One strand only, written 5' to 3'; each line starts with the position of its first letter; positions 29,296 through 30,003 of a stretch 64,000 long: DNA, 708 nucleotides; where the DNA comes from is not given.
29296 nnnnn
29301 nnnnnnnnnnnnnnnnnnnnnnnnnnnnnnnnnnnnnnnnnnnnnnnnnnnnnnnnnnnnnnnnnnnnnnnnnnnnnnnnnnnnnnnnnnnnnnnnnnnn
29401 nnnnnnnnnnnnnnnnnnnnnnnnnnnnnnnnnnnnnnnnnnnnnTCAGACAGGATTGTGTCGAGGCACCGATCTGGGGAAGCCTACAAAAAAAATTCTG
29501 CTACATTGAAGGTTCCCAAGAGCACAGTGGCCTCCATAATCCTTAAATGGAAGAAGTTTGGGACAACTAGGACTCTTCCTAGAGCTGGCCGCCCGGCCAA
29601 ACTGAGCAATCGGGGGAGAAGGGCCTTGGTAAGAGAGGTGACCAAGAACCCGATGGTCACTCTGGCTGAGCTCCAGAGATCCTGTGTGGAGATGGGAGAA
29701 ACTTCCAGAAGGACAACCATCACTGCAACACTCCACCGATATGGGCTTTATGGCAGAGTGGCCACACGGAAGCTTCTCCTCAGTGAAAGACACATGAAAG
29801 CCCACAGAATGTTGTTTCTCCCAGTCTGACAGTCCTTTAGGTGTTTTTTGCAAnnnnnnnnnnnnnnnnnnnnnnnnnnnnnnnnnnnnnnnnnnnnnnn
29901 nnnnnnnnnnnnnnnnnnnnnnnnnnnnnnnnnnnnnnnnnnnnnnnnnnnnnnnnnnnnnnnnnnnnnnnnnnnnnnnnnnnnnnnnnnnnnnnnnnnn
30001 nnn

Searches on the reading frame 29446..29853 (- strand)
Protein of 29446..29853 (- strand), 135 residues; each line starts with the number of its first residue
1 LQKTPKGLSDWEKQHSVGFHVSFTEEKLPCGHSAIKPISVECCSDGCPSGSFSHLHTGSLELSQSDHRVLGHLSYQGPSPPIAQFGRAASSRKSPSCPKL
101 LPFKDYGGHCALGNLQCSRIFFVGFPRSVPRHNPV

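Call 44: find_homologous_proteins(query=window:29446-29853:-, max_evalue=1e-10)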
Query window:29446-29853:- (135 aa): 219 proteins with E <= 1e-10 among 240 candidates; the best 120 are listed.
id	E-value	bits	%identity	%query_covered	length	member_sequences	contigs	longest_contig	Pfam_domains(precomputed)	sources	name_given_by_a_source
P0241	1.8e-54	202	83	85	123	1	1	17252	-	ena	-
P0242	1.2e-48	183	78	85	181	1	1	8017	-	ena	-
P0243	7.8e-47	177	71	88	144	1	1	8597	-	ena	-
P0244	9.2e-47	177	74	84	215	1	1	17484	-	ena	-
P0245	7.2e-45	171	77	78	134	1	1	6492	-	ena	-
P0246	1.4e-44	170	80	73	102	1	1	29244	-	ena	-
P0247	2.1e-44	169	74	87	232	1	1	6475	-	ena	-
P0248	2.8e-44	169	69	87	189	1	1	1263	-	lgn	-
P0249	3.2e-44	169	68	88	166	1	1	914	-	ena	-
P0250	7.2e-44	167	70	83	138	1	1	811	-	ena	-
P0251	8.5e-43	164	71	87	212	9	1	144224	-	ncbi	-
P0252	1.4e-42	163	71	87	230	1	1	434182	-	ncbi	-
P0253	1.7e-42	163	67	90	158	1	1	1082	-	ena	-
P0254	9.4e-42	161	70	84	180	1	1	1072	-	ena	-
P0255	1.0e-41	161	70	87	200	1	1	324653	-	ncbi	-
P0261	1.6e-39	153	66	85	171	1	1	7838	-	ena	-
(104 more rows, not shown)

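Call 47: find_encoding_contigs(protein=P0248, flank=5000)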
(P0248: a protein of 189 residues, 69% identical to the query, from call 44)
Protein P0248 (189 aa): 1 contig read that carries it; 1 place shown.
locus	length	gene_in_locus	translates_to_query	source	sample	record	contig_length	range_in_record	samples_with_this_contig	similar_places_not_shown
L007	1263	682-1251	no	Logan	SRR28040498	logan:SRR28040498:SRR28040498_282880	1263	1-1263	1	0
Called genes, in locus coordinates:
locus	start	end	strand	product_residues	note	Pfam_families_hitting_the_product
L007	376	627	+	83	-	-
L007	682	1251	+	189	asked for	-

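Call 48: find_encoding_contigs(protein=P0241, flank=10000)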
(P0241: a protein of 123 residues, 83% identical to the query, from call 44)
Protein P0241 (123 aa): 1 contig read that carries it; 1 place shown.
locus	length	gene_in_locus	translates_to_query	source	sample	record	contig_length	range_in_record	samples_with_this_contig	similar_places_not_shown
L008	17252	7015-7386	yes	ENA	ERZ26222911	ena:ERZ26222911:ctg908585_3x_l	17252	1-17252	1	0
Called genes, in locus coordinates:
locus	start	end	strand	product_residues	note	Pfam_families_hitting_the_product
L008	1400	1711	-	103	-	-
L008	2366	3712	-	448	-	-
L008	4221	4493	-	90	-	-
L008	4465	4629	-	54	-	-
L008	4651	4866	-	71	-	-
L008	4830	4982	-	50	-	-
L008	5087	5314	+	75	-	-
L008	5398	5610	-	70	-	-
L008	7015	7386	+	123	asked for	-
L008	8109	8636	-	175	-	-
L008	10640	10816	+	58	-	-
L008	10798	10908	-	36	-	-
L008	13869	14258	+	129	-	-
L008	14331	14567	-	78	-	-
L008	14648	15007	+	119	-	-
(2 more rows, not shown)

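Call 53: find_encoding_contigs(protein=P0242, flank=4000)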
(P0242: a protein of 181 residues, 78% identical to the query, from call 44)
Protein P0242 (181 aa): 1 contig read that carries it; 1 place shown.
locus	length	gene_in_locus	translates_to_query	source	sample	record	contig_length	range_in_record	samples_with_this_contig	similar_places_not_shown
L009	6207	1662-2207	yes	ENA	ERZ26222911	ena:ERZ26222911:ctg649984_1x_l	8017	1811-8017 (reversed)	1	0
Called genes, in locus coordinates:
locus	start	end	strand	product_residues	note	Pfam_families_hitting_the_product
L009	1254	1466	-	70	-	-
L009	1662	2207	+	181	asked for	-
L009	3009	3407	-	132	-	-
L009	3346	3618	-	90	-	-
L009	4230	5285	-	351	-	-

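Call 54: find_encoding_contigs(protein=P0246, flank=4000)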
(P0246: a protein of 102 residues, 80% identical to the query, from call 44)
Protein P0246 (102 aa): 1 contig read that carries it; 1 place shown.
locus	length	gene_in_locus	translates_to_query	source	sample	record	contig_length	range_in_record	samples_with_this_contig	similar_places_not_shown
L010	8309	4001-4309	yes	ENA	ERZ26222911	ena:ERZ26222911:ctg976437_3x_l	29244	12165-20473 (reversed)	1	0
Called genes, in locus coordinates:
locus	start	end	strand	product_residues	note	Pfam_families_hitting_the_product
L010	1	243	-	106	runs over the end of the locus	-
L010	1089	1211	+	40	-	-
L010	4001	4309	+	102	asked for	-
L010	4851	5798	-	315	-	-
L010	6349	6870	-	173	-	-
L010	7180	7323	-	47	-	-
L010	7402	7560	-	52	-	-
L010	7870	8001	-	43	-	-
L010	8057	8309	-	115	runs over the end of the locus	-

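Call 55: find_encoding_contigs(protein=P0245, flank=4000)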
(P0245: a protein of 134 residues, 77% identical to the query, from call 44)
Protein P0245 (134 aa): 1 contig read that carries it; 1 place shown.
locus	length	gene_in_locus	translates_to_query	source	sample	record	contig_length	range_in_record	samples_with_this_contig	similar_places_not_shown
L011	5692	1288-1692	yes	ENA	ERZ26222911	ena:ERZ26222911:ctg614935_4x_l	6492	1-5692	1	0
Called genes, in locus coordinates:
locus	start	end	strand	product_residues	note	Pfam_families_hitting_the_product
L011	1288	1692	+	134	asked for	-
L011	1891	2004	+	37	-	-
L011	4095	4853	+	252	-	-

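Call 56: find_encoding_contigs(protein=P0261, flank=4000)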
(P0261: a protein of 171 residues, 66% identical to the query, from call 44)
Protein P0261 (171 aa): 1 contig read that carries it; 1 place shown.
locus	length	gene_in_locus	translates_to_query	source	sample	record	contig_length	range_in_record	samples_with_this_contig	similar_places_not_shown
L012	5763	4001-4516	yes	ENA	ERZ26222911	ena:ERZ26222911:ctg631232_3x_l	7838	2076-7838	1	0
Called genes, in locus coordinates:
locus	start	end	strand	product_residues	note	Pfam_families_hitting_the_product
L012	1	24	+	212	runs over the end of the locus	PF13565:HTH_32 (faint), PF25787:HTH_SB (weak), PF13384:HTH_23 (weak), PF13936:HTH_38 (weak), PF01498:HTH_Tnp_Tc3_2 (faint)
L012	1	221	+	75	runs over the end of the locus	PF13358:DDE_3 (weak)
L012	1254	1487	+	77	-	-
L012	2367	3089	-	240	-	-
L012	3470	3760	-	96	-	PF13358:DDE_3 (weak)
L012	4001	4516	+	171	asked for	-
